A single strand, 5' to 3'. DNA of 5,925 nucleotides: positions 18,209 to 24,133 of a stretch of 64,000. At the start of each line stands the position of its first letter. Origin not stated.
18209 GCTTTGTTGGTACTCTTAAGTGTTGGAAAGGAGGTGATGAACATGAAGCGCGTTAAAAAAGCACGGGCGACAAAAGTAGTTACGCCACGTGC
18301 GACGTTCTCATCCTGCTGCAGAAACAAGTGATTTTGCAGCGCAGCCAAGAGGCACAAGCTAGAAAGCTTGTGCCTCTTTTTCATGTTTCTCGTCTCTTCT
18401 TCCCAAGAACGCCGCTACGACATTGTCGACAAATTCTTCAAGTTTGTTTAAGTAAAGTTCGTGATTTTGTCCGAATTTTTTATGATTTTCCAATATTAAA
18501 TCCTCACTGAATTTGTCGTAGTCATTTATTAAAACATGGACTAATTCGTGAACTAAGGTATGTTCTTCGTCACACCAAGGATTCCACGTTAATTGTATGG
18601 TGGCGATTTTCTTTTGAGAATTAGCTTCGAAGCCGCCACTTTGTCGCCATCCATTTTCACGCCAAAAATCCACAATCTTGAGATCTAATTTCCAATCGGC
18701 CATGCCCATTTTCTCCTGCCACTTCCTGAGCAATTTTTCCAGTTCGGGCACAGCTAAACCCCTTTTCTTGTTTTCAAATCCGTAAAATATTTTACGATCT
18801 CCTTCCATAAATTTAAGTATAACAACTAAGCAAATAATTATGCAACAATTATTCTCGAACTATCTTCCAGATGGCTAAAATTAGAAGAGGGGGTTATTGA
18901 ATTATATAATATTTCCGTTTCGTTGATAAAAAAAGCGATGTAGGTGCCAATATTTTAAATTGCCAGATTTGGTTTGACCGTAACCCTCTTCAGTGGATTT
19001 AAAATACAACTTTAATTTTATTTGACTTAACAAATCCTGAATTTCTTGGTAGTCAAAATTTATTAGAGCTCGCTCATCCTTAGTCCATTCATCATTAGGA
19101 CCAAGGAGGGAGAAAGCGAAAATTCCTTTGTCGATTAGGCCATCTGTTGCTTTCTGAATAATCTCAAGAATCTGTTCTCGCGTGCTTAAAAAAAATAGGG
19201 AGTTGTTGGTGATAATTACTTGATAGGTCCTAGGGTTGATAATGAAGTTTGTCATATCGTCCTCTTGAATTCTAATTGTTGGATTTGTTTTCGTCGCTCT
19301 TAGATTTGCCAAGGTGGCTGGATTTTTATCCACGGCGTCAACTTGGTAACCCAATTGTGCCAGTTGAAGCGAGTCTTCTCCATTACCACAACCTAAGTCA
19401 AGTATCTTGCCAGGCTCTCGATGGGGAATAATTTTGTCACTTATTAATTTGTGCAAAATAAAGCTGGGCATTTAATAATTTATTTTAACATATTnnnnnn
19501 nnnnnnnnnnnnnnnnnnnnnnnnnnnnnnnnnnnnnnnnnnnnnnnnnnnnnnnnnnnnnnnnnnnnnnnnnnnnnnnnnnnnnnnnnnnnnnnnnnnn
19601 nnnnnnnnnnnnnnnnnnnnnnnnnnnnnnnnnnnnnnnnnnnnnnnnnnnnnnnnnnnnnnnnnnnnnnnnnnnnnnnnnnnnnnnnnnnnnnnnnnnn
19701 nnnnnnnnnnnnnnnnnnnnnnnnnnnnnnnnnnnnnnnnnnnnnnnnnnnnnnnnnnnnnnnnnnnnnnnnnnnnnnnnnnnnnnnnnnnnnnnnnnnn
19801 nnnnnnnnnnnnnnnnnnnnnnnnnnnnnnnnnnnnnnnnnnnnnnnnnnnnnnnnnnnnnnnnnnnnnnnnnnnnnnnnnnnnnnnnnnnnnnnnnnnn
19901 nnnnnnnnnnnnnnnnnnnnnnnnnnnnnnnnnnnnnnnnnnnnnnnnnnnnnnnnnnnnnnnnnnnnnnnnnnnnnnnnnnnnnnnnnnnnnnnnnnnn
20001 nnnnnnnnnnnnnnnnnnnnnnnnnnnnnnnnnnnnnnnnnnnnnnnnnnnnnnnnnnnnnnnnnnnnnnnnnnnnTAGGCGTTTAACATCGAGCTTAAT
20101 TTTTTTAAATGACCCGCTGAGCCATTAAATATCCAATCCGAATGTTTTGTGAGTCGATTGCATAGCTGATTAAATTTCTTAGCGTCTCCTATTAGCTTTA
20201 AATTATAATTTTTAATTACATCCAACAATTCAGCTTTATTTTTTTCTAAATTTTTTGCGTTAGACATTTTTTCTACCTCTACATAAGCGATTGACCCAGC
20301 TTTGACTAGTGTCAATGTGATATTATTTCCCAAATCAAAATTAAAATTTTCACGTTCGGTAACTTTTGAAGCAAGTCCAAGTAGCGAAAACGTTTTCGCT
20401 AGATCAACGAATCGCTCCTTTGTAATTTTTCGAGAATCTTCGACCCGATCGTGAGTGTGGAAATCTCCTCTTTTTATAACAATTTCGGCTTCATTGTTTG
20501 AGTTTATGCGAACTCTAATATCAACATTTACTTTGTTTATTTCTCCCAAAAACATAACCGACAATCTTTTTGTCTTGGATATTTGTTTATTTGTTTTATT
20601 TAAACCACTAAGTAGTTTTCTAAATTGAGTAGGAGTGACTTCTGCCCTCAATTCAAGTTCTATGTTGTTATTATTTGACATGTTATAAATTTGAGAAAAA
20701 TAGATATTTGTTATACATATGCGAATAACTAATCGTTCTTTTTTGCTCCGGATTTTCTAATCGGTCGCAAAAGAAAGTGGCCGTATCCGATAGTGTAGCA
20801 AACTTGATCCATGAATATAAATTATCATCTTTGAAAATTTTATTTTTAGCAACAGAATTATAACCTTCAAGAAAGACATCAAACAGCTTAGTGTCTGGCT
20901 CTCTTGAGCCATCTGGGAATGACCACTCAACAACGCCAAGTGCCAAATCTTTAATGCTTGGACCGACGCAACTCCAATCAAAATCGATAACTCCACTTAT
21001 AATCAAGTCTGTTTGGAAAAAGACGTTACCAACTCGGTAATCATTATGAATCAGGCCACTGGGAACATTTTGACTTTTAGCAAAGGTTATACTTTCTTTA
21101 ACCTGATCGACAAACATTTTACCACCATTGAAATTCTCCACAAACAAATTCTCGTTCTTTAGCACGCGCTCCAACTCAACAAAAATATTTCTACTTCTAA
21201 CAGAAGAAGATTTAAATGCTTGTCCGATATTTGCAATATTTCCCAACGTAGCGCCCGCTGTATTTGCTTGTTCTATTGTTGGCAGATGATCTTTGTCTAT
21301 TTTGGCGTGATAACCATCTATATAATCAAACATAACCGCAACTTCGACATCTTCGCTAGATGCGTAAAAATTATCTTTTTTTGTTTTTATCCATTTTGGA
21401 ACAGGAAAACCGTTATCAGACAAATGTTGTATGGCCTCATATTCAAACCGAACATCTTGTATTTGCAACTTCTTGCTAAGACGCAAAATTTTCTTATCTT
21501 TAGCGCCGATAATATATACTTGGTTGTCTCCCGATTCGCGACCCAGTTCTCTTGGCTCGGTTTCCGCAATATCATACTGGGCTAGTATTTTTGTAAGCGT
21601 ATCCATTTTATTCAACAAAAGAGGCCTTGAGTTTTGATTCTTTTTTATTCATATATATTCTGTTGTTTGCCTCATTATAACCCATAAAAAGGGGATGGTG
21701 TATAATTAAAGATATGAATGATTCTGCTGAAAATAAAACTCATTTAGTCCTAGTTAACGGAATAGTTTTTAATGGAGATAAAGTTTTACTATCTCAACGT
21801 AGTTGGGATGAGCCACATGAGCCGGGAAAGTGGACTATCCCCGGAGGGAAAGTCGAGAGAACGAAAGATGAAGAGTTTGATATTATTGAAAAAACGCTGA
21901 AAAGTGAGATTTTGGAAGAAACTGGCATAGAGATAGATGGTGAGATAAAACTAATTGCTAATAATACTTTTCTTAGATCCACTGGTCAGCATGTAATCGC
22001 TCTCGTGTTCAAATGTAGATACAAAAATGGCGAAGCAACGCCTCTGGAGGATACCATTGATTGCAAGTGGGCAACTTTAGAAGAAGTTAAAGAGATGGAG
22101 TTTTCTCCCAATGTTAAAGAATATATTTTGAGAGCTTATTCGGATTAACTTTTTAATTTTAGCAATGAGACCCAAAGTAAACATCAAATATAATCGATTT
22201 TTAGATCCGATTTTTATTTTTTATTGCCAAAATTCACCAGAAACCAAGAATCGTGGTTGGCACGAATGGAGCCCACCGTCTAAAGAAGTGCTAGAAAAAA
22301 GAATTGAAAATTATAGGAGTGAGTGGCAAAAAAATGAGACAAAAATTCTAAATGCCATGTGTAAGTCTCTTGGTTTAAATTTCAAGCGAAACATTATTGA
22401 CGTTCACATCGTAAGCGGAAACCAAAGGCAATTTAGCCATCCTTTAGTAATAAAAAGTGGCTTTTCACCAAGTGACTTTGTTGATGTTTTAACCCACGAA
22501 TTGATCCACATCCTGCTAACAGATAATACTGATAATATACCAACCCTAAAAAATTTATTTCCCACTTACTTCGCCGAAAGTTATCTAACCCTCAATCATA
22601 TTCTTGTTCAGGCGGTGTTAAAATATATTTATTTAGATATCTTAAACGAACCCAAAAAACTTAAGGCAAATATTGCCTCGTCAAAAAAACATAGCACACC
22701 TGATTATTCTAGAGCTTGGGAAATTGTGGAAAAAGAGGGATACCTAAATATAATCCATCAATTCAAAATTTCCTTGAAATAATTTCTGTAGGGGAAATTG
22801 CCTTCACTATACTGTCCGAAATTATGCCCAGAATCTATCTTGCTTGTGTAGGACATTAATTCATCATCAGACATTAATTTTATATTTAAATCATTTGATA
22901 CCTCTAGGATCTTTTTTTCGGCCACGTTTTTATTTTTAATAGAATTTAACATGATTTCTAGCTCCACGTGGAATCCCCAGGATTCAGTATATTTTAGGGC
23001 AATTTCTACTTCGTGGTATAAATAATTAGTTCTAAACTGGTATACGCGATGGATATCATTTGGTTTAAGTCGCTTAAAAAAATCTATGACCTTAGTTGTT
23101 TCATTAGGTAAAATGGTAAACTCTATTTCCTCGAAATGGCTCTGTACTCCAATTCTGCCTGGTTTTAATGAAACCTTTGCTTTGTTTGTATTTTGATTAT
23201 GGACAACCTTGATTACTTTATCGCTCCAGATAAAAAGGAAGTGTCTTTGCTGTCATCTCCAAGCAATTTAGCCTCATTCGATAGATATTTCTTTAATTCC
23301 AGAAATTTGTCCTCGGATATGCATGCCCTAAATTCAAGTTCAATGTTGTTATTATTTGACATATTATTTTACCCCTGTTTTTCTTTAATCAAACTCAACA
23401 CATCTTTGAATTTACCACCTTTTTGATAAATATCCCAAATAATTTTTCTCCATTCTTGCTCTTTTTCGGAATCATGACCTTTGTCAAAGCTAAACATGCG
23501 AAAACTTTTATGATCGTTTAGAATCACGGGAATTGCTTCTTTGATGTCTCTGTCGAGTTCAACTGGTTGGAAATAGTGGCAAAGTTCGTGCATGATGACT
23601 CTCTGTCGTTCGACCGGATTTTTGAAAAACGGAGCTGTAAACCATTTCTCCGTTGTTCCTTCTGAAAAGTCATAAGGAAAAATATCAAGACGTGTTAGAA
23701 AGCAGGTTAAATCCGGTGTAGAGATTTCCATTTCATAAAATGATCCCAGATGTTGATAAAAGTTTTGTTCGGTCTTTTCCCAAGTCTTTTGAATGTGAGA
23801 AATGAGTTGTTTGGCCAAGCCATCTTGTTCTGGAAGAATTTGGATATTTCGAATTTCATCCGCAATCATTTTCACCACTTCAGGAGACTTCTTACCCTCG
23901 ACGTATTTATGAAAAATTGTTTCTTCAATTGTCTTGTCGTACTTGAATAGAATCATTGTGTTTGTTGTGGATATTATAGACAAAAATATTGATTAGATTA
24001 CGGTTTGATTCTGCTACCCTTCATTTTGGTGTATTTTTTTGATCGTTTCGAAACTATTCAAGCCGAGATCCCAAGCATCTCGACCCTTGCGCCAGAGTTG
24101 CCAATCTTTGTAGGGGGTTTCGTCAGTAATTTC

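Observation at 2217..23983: Expansion of at least eight small, mutually diverged HExxH metallopeptidase-like proteins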

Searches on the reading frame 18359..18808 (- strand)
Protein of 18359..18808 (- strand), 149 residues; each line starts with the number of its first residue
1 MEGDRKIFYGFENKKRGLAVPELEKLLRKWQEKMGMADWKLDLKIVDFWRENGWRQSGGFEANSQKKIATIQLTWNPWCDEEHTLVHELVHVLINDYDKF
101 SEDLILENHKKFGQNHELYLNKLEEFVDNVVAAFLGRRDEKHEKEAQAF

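Call 4: search_protein_families(library=pfam, proteins=[window:18359-18808:-], max_evalue=1)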
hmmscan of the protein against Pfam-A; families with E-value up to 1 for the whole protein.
window:18359-18808:- (149 aa): 2 families
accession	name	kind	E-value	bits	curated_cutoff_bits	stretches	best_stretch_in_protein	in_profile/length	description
PF06896.17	Phage_TAC_3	-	0.054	14.6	22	1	80-146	48-114/117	Phage tail assembly chaperone proteins, TAC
PF06114.19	Peptidase_M78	-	0.61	10.3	22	0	84-113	45-71/123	IrrE N-terminal-like domain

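Call 5: search_protein_families(library=ncbifam, proteins=[window:18359-18808:-], max_evalue=1)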
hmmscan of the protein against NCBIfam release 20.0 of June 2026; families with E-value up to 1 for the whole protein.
window:18359-18808:- (149 aa): 1 family
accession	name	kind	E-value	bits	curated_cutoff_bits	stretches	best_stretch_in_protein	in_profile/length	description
NF038145.1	Hvo_1808_fam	equivalog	0.0069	15.7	200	1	50-97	102-149/432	Hvo_1808 family surface protein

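Call 11: search_protein_families(library=phrogs, proteins=[window:18359-18808:-], max_evalue=0.1)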
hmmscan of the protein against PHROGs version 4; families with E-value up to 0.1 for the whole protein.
window:18359-18808:- (149 aa): 2 families
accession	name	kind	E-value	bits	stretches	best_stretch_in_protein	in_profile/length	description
phrog_37797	-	unknown function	0.0085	16.1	1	67-103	154-190/398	-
phrog_12431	-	unknown function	0.073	14.1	1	61-132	67-136/157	-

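Call 69: find_related_loci(query=window:18359-18808:-, collection=viral_contigs, flank=6000)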
Query window:18359-18808:- (149 aa) in viral_contigs; peptide patterns used: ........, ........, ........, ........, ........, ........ (x = any residue, [..] = any of these).
3 stretches matched a pattern, but none encodes a relative of the query by tblastn (E <= 1e-3).

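Call 71: find_related_loci(query=window:18359-18808:-, collection=metagenome_contigs, flank=8000)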
Query window:18359-18808:- (149 aa) in metagenome_contigs; peptide patterns used: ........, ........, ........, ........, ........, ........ (x = any residue, [..] = any of these).
115 stretches matched a pattern, but none encodes a relative of the query by tblastn (E <= 1e-3).

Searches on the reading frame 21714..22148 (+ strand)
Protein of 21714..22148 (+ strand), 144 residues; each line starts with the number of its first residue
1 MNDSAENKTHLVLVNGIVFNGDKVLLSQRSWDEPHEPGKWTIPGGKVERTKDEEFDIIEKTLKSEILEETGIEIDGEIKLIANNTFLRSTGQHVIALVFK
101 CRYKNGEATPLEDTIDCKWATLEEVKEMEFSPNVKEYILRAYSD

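Call 8: search_protein_families(library=pfam, proteins=[window:21714-22148:+], max_evalue=0.01)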
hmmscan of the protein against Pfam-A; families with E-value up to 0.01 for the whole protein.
window:21714-22148:+ (144 aa): 2 families
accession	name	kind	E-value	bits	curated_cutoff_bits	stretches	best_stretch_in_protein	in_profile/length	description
PF00293.34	NUDIX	-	2.3e-15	57.2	21.1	1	14-133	6-126/134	NUDIX domain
PF14815.12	NUDIX_4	-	9.5e-07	29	35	1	16-138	3-111/113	NUDIX domain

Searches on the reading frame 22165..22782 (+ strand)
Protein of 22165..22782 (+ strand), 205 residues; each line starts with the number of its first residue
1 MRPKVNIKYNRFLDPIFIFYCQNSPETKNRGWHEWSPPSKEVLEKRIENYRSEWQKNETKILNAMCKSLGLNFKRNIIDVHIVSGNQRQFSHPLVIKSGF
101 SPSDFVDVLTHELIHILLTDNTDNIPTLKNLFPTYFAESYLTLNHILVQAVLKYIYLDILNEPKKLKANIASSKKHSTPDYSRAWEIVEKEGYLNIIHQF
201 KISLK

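Call 4: search_protein_families(library=pfam, proteins=[window:22165-22782:+], max_evalue=1)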
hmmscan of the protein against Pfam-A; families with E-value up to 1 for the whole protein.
window:22165-22782:+ (205 aa): 0 families

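Call 5: search_protein_families(library=ncbifam, proteins=[window:22165-22782:+], max_evalue=1)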
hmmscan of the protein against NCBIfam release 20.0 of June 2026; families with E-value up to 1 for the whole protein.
window:22165-22782:+ (205 aa): 1 family
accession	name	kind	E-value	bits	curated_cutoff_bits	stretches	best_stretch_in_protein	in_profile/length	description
TIGR04267.2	mod_HExxH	domain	0.2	11.6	40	1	100-128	58-86/177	aKG-HExxH-type peptide beta-hydroxylase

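Call 11: search_protein_families(library=phrogs, proteins=[window:22165-22782:+], max_evalue=0.1)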
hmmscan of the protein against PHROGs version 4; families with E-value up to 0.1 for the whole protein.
window:22165-22782:+ (205 aa): 0 families

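Call 49: search_protein_representatives(protein=window:22165-22782:+)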
Query: 205 residues. Proteins with E-value up to 0.001 (for the whole library): 602; up to 1e-10: 329; up to 1e-30: 57. The best 150 are listed.
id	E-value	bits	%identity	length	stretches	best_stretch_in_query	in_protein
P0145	1.3e-64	233.8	52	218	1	2-203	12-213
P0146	7.7e-60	218.3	52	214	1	3-201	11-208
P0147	1.2e-53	198.0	50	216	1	3-201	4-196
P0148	1.2e-51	191.5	44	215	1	3-202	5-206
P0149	2.1e-51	190.8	49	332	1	3-204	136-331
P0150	8.4e-51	188.8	47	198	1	4-201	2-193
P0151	4.4e-50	186.4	50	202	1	3-201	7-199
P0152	1.2e-48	181.7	50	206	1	3-201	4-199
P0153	1.1e-45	172.1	49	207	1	2-202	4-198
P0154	2.7e-44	167.5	41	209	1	3-202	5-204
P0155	3.2e-44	167.3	47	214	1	3-200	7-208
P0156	4.6e-44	166.8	57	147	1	61-202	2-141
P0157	1.3e-43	165.3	49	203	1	2-197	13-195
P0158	7.0e-43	162.9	47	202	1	3-205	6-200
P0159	1.3e-42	162.1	45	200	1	1-201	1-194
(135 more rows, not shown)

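Call 65: find_encoding_contigs(protein=P0145, flank=6000, max_places=4)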
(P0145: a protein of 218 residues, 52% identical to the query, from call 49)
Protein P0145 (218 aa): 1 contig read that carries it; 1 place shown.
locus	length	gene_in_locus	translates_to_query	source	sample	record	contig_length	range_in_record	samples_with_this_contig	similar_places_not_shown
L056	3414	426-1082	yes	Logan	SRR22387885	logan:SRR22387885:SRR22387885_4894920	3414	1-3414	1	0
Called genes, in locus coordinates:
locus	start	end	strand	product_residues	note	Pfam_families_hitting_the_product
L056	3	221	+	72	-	?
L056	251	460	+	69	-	-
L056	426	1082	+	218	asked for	-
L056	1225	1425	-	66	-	-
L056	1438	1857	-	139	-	-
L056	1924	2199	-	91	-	-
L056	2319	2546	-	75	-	PF27742:CTXL_M (weak)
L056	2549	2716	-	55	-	-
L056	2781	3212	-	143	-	PF00293:NUDIX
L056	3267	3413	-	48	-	?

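Call 84: find_encoding_contigs(protein=P0146, flank=5000, max_places=3)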
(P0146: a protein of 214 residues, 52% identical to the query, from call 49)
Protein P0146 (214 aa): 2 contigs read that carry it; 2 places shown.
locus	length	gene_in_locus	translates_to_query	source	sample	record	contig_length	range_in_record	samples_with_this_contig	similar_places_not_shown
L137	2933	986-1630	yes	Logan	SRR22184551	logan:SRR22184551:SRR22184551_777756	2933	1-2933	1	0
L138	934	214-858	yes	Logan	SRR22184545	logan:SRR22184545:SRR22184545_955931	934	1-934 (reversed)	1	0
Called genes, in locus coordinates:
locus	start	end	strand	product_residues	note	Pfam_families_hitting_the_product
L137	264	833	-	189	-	PF13302:Acetyltransf_3 (weak)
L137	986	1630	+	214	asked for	-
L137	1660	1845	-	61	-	-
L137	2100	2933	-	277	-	?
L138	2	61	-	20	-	?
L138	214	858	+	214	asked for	-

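Call 85: find_encoding_contigs(protein=P0148, flank=5000, max_places=3)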
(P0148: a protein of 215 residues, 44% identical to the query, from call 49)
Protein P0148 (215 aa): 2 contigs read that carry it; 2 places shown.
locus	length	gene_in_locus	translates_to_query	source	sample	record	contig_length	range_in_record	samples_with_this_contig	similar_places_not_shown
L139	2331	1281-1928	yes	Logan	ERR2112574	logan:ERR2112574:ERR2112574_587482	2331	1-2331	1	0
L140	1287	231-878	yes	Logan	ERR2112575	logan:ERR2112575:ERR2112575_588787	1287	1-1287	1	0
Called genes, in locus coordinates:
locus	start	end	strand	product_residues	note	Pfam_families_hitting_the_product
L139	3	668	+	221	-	?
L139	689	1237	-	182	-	PF13302:Acetyltransf_3, PF13420:Acetyltransf_4 (weak)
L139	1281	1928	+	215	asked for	-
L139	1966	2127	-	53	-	-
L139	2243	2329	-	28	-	?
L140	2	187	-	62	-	?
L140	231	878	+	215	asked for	-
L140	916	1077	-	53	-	-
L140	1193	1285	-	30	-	?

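Call 86: find_encoding_contigs(protein=P0154, flank=5000, max_places=3)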
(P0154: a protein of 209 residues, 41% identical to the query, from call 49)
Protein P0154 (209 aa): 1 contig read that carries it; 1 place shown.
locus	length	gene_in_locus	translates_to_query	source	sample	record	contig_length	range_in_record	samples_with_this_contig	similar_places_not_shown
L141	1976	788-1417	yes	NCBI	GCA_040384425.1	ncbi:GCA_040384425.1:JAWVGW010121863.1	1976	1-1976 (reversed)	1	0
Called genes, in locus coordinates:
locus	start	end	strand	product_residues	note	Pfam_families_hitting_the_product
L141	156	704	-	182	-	PF13302:Acetyltransf_3, PF13420:Acetyltransf_4, PF00583:Acetyltransf_1 (weak)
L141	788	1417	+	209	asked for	-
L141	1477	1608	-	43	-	-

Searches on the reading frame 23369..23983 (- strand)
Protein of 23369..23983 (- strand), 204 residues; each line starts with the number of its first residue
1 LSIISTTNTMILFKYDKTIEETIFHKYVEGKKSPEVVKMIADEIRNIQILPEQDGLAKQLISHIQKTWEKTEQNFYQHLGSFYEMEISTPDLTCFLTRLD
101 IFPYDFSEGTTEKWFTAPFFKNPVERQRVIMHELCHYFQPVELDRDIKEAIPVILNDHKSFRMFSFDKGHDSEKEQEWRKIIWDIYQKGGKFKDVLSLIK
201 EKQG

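Call 4: search_protein_families(library=pfam, proteins=[window:23369-23983:-], max_evalue=1)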
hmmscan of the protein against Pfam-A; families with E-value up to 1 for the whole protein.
window:23369-23983:- (204 aa): 1 family
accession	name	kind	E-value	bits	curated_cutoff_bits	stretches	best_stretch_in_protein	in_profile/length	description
PF11390.13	FdsD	-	0.17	12.7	27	1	36-70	2-36/61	NADH-dependant formate dehydrogenase delta subunit FdsD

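Call 5: search_protein_families(library=ncbifam, proteins=[window:23369-23983:-], max_evalue=1)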
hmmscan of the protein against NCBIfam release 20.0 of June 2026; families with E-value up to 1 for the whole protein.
window:23369-23983:- (204 aa): 0 families

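Call 11: search_protein_families(library=phrogs, proteins=[window:23369-23983:-], max_evalue=0.1)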
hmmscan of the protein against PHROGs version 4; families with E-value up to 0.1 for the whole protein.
window:23369-23983:- (204 aa): 0 families

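Call 70: find_related_loci(query=window:23369-23956:-, collection=viral_contigs, flank=6000)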
Query window:23369-23956:- (195 aa) in viral_contigs; peptide patterns used: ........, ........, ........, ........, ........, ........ (x = any residue, [..] = any of these).
1 stretches matched a pattern, but none encodes a relative of the query by tblastn (E <= 1e-3).
